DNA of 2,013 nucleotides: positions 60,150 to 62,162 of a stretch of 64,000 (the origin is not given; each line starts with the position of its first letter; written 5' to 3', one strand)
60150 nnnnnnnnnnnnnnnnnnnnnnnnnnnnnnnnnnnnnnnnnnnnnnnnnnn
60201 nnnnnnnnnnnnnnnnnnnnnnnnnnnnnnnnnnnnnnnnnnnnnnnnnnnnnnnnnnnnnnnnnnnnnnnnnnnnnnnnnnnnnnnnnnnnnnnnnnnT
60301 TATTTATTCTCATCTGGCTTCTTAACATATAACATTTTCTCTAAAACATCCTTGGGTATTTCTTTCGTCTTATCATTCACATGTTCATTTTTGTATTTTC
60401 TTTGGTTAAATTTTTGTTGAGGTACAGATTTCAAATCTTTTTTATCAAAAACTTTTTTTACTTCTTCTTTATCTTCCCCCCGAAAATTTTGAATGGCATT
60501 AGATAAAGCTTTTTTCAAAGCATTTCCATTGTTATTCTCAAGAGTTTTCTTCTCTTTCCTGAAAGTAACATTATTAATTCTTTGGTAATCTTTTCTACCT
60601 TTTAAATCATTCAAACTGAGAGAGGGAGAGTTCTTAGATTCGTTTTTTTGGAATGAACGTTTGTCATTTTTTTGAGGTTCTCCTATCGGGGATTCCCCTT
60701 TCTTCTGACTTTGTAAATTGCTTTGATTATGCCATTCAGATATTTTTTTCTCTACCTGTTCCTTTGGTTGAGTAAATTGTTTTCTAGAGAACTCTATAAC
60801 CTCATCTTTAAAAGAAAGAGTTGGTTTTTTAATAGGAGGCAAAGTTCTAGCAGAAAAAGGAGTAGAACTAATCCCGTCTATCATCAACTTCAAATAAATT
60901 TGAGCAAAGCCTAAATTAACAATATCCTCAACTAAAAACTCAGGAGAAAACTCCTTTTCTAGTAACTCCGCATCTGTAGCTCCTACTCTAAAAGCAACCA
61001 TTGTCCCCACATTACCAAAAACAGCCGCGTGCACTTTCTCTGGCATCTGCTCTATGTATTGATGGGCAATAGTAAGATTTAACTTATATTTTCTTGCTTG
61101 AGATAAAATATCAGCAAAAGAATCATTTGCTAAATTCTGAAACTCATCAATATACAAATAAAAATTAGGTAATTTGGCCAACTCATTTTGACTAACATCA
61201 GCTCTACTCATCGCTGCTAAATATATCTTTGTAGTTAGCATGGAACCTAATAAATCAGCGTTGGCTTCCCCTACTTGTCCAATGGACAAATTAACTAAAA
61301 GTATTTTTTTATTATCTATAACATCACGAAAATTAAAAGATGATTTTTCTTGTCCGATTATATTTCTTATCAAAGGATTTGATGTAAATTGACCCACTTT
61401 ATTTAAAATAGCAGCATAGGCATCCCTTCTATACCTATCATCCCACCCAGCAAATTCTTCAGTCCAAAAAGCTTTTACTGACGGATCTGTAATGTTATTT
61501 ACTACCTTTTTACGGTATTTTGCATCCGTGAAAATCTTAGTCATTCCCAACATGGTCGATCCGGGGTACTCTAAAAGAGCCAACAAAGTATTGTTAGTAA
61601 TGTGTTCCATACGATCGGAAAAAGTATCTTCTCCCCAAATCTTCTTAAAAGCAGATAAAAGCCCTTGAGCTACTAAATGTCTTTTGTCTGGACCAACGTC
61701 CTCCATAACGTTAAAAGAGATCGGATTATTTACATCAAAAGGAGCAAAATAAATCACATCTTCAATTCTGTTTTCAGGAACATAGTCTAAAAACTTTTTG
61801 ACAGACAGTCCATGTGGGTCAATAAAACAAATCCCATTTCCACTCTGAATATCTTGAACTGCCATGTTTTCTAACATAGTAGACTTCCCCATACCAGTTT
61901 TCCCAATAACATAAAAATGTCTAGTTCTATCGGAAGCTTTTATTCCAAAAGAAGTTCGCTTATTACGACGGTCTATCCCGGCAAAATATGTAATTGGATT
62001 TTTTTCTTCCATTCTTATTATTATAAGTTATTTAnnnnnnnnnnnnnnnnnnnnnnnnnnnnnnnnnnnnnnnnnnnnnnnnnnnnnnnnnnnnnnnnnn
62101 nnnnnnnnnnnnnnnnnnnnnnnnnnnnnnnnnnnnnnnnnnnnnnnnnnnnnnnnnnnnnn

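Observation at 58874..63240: Secreted LTD+PKD protein next to a VirD4/HerA-type ATPase and a DUF4015-like protein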

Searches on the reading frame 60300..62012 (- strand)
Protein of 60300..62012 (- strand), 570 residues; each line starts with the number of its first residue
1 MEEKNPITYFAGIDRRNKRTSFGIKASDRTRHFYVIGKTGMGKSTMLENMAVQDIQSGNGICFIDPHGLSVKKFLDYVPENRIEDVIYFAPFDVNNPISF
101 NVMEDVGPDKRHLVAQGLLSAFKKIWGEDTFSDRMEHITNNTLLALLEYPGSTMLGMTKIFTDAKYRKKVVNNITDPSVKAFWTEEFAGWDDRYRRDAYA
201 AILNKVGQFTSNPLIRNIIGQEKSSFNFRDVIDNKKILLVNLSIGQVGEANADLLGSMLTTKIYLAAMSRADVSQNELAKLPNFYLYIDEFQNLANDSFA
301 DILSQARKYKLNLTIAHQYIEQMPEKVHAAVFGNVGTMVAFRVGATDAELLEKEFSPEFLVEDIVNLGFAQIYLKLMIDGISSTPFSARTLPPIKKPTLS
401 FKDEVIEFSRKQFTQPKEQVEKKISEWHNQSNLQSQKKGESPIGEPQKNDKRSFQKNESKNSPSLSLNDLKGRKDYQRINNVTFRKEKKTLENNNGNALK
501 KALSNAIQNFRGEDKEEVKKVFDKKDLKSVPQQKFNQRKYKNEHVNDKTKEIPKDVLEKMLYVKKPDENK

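Call 3: search_protein_families(library=pfam, proteins=[window:60300-62012:-], max_evalue=0.01)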
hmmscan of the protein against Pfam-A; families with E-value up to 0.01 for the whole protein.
window:60300-62012:- (570 aa): 6 families
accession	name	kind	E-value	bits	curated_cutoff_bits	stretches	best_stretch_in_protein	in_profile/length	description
PF10412.15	TrwB_AAD_bind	-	2.2e-09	37.1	20.5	1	26-343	11-310/387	Type IV secretion-system coupling protein DNA-binding domain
PF12696.13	TraG-D_C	-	1.5e-05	25.3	22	1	284-349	2-70/126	TraM recognition site of TraD and TraG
PF13401.12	AAA_22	-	0.00029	21.6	27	0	30-66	5-41/130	AAA domain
PF01935.23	DUF87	-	0.00042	20.9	23.2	1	28-68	21-62/220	Helicase HerA, central domain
PF19044.6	P-loop_TraG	-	0.0055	15.8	25.8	1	30-102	29-93/413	TraG P-loop domain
PF25199.1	nSTAND_NTPase5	-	0.0082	16.4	34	0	26-79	37-91/145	Novel STAND NTPase 5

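Call 4: search_protein_families(library=ncbifam, proteins=[window:60300-62012:-], max_evalue=0.01)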
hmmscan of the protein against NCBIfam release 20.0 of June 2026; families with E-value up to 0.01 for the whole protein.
window:60300-62012:- (570 aa): 6 families
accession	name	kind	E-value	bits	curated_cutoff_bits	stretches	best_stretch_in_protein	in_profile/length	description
TIGR03743.1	SXT_TraD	subfamily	1.5e-13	50.1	366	2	226-354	429-564/636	conjugative transfer system coupling protein TraD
TIGR03754.1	conj_TOL_TraD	equivalog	1.9e-11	43.2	647.55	2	12-68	164-218/643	type IV conjugative transfer system coupling protein TraD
NF033849.1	ser_rich_anae_1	subfamily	1.3e-06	26.1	650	1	194-343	933-1090/1163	serine-rich protein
NF041447.1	TrbC_conju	equivalog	4.2e-06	25.5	800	1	11-66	109-165/685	F-type conjugative transfer protein TrbC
NF053655.1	CedD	equivalog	2.6e-05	23.1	600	1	18-74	209-265/527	DNA-translocating ATPase CedD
TIGR02237.1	recomb_radB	equivalog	0.00028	20.8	172.4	1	35-95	17-80/210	DNA repair and recombination protein RadB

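Call 8: find_encoding_contigs(protein=window:60300-62012:-, flank=10000, max_places=6)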
Protein window:60300-62012:- (570 aa): 1 contig read that carries it; 1 place shown.
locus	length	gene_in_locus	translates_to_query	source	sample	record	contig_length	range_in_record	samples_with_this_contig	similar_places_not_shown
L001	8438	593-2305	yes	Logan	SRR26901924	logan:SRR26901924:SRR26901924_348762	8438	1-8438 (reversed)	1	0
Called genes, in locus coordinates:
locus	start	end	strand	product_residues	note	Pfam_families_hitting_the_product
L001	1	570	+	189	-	?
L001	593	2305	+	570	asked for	PF10412:TrwB_AAD_bind, PF12696:TraG-D_C (faint)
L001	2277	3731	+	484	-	PF00932:LTD, PF00801:PKD, PF18911:PKD_4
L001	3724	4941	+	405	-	PF13439:Glyco_transf_4, PF20706:GT4-conflict (weak), PF00534:Glycos_transf_1, PF13692:Glyco_trans_1_4, PF13524:Glyco_trans_1_2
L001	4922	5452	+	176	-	PF01936:NYN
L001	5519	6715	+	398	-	PF13439:Glyco_transf_4, PF13579:Glyco_trans_4_4 (weak), PF20706:GT4-conflict (faint), PF00534:Glycos_transf_1, PF13692:Glyco_trans_1_4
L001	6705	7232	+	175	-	PF01936:NYN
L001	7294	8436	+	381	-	?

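Call 9: search_solved_structures(query=window:60300-62012:-, max_evalue=1, show_alignments=2)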
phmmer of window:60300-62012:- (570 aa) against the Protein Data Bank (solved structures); distinct sequences matched with E-value up to 1: 3.
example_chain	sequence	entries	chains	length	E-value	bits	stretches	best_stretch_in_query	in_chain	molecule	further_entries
1gl6_A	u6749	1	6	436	0.009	18.6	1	29-74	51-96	ATPASE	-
1e9r_A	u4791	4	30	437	0.009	18.6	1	29-74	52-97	CONJUGAL TRANSFER PROTEIN TRWB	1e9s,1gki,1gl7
6sz9_A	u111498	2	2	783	0.025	17.1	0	7-68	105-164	IcmO (DotL)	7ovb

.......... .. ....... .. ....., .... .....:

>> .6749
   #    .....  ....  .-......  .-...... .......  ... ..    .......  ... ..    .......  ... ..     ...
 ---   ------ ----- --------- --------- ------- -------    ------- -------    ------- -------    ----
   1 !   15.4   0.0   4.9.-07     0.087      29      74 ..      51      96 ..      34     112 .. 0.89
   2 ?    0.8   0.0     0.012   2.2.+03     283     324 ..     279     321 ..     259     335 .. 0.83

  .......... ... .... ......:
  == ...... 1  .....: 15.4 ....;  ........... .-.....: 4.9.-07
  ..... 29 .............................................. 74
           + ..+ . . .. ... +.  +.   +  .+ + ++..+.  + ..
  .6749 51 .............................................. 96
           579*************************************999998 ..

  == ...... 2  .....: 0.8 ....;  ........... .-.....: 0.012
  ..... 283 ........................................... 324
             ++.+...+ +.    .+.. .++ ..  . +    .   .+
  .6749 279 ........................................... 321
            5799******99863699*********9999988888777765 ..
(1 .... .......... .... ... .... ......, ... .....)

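Call 10: find_homologous_proteins(query=window:60300-62012:-, max_evalue=0.00001)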
Query window:60300-62012:- (570 aa): 8000 proteins with E <= 0.00001 among 8000 candidates; the best 120 are listed.
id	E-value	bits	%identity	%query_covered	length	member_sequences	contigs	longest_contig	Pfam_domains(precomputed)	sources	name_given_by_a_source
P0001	0.0e+0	1275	100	100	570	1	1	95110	PF10412.16,PF12696.14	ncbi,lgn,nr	ncbi:MAG: type IV secretion system DNA-binding domain-containing protein [Patescibacteria group bact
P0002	2.7e-297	1005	80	100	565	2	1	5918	PF10412.16,PF13401.13,PF12696.14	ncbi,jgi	-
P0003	4.0e-295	998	80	100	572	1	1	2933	PF10412.16,PF12696.14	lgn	-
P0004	9.4e-261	885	72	100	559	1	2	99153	PF10412.16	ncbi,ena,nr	ncbi:MAG: type IV secretion system DNA-binding domain-containing protein [Candidatus Pacebacteria ba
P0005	2.8e-260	883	71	100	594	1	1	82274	PF10412.16,PF13401.13,PF02534.21,PF12696.14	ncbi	ncbi:MAG: type IV secretion system DNA-binding domain-containing protein [Patescibacteria group bact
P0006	7.1e-259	879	68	100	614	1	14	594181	PF10412.16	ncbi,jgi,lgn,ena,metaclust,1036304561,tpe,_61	metaclust:\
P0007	1.7e-257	874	71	100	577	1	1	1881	PF10412.16,PF12696.14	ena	-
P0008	2.0e-257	874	72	100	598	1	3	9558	PF10412.16,PF12696.14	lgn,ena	-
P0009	3.4e-257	873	72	100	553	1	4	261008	PF10412.16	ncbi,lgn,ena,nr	ncbi:MAG: type IV secretion system DNA-binding domain-containing protein [Candidatus Pacebacteria ba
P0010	9.9e-257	872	70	100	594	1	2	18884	PF10412.16,PF13401.13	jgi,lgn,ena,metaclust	metaclust:\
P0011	1.1e-254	865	69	100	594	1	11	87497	PF10412.16,PF13401.13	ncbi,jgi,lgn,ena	-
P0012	1.4e-254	865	69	100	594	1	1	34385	PF10412.16,PF13401.13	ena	-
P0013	2.0e-253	861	77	89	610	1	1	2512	PF10412.16,PF01935.24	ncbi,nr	ncbi:type IV secretion system DNA-binding domain-containing protein [Patescibacteria group bacterium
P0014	2.1e-251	854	68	100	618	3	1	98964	PF10412.16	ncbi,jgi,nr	ncbi:type IV secretion system DNA-binding domain-containing protein [Patescibacteria group bacterium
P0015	1.2e-250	852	70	100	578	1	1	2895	PF10412.16,PF12696.14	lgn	-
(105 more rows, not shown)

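Call 12: find_related_loci(query=A1, collection=genome_contigs, flank=8000)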
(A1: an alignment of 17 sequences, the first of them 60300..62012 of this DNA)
Query A1 (570 aa) in genome_contigs; peptide patterns used: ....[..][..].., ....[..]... (x = any residue, [..] = any of these).
599 stretches matched a pattern (row limit reached: there are more); 564 encode a relative of the query (tblastn E <= 1e-3); the best 80 are kept; 80 distinct loci.
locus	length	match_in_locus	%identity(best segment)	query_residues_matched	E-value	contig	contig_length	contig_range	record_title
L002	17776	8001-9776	71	2-570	0e+0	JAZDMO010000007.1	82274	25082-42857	MAG: Patescibacteria group bacterium isolate MEGAHIT-group-0.66 k141_12927541, whole genome shotgun sequence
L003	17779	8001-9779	69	1-569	0e+0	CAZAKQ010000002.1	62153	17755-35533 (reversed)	MAG TPA_asm: uncultured Candidatus Saccharibacteria bacterium isolate SRP200020_co3_82 genome assembly, contig: NODE_625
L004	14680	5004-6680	72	1-570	0e+0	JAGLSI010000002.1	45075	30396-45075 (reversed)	MAG: Candidatus Paceibacterota bacterium isolate RS_9_47 ROV157_9.bin.47.fa_2, whole genome shotgun sequence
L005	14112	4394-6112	66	1-570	0e+0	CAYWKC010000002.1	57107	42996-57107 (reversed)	MAG TPA_asm: uncultured Candidatus Saccharibacteria bacterium isolate SRP178699_co1_634 genome assembly, contig: NODE_46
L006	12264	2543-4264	63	1-570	0e+0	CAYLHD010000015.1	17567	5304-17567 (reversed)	MAG TPA_asm: uncultured Candidatus Saccharibacteria bacterium isolate binchicken_co243_277 genome assembly, contig: NODE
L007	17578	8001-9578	63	1-525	0e+0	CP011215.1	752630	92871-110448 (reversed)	MAG: Candidatus Campbellbacteria bacterium GW2011_OD1_34_28 chromosome, complete genome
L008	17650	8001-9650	62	1-570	0e+0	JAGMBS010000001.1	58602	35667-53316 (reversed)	MAG: Candidatus Paceibacterota bacterium isolate RS_16_29 ZL425.bin.29.fa_1, whole genome shotgun sequence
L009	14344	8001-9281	73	5-431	0e+0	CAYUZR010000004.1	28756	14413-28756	MAG TPA_asm: uncultured Candidatus Saccharibacteria bacterium isolate SRP077602_co6_407 genome assembly, contig: NODE_26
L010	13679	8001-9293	72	1-431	0e+0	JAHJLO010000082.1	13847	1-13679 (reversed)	MAG: Patescibacteria group bacterium isolate Old_saline.mb.14 Old_saline.mb.14_k141_847709, whole genome shotgun sequenc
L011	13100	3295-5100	54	1-567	0e+0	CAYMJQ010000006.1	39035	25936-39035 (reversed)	MAG TPA_asm: uncultured Candidatus Saccharibacteria bacterium isolate SRP329715_co2_189 genome assembly, contig: NODE_21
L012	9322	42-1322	70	5-431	0e+0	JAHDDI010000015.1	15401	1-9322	MAG: Candidatus Paceibacterota bacterium isolate MAG-154 RZ_10982, whole genome shotgun sequence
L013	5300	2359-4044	59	7-564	0e+0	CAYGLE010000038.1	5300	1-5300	MAG TPA_asm: uncultured Candidatus Saccharibacteria bacterium isolate ERP113451_co3_98 genome assembly, contig: NODE_153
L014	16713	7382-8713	68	1-444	0e+0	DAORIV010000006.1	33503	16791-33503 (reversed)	MAG TPA_asm: Parcubacteria group bacterium isolate AMR_MDS_5568 NODE_204_length_33503_cov_10.319870, whole genome shotgu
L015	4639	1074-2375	69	3-439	0e+0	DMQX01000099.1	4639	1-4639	MAG TPA_asm: Candidatus Taylorbacteria bacterium isolate UBA11359 contig_31657, whole genome shotgun sequence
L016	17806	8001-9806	55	1-561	0e+0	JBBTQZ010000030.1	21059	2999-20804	MAG: Patescibacteria group bacterium isolate H41-bin075_1 H41_bin075_1_000000000030, whole genome shotgun sequence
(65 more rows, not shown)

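Call 37: predict_structure(alignment_id=A2)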
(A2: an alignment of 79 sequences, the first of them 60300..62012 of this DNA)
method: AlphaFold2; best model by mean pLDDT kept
length: 570 residues; sequences in the alignment: 79
mean_pLDDT: 76.4   pTM: 0.72
mean pLDDT of the five models: 76.4, 75.5, 74.4, 74.2, 70.9
residues with pLDDT >= 90: 219; 70-90: 201; 50-70: 38; < 50: 112
segments of 3 or more residues with pLDDT < 50: 437-467, 470-496, 509-549, 562-570
pLDDT, mean of each block of 10 residues (from residue 1): 78 79 87 85 91 96 93 96 98 95 90 87 82 88 95 92 93 96 92 79 84 92 95 98 91 90 91 91 93 68 83 86 78 80 81 79 76 72 79 94 98 97 89 52 42 34 43 37 29 41 53 31 32 31 36 69 44
secondary structure, 60 per line:
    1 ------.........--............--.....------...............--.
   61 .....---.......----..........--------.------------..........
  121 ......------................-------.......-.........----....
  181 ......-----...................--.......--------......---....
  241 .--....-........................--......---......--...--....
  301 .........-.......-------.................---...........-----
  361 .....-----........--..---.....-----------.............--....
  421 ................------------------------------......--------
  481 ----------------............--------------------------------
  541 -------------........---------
elements in order: E7-15 E18-25 H26-29 E32-36 H43-57 E60-65 H69-75 H80-85 E86-89 H111-126 H133-148 H156-162 H164-172 H177-186 H192-210 H213-219 H228-233 E237-241 H244-247 H249-272 H275-280 E284-289 H297-309 E311-317 H325-334 E335-341 H345-355 H361-365 E371-378 E386-390 H402-413 H417-436 H467-472 H497-508 H554-561

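Call 41: fold_search(model_id=the predicted structure, library=pdb)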
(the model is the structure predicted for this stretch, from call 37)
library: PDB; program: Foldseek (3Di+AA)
matches with E <= 10: 1126; with E <= 0.001: 87
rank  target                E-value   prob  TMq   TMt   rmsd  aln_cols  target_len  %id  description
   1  1e9s_L                6.2e-13  1.00  0.47  0.60   5.9       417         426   15  Bacterial conjugative coupling protein TrwBdeltaN70. Unbound monoclinic form. (released 2001-02-06)
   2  1e9s_I                8.3e-13  1.00  0.47  0.61   5.9       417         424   15  Bacterial conjugative coupling protein TrwBdeltaN70. Unbound monoclinic form. (released 2001-02-06)
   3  1e9s_K                1.6e-12  1.00  0.47  0.61   5.8       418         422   15  Bacterial conjugative coupling protein TrwBdeltaN70. Unbound monoclinic form. (released 2001-02-06)
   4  1e9s_A                2.4e-12  1.00  0.47  0.61   5.9       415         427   16  Bacterial conjugative coupling protein TrwBdeltaN70. Unbound monoclinic form. (released 2001-02-06)
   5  1e9s_G                3.0e-12  1.00  0.46  0.60   6.3       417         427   16  Bacterial conjugative coupling protein TrwBdeltaN70. Unbound monoclinic form. (released 2001-02-06)
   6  1e9s_E                5.1e-12  1.00  0.47  0.62   6.1       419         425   16  Bacterial conjugative coupling protein TrwBdeltaN70. Unbound monoclinic form. (released 2001-02-06)
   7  1e9s_J                5.9e-12  1.00  0.47  0.60   5.9       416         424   15  Bacterial conjugative coupling protein TrwBdeltaN70. Unbound monoclinic form. (released 2001-02-06)
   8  1e9s_F                6.8e-12  1.00  0.47  0.60   6.4       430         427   15  Bacterial conjugative coupling protein TrwBdeltaN70. Unbound monoclinic form. (released 2001-02-06)
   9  1e9s_M                9.6e-12  1.00  0.46  0.60   5.9       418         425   16  Bacterial conjugative coupling protein TrwBdeltaN70. Unbound monoclinic form. (released 2001-02-06)
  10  1e9r_G                1.6e-11  1.00  0.47  0.62   4.6       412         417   16  Bacterial conjugative coupling protein TrwBdeltaN70. Trigonal form in complex with sulphate. (released 2001-02-06)
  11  1e9s_B                1.6e-11  1.00  0.47  0.61   5.7       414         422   16  Bacterial conjugative coupling protein TrwBdeltaN70. Unbound monoclinic form. (released 2001-02-06)
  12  1e9s_D                2.0e-11  1.00  0.46  0.61   6.1       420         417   15  Bacterial conjugative coupling protein TrwBdeltaN70. Unbound monoclinic form. (released 2001-02-06)
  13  1gl7_D                2.1e-11  1.00  0.47  0.61   5.5       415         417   16  Plasmid coupling protein TrwB in complex with the non-hydrolisable ATP-analogue ADPNP. (released 2002-05-16)
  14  1gki_G                2.3e-11  1.00  0.47  0.63   5.0       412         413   16  Plasmid coupling protein TrwB in complex with ADP and Mg2+. (released 2002-05-16)
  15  6sz9_A                2.3e-11  1.00  0.44  0.51  12.6       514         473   15  Type IV Coupling Complex (T4CC) from L. pneumophila. (released 2020-05-13)
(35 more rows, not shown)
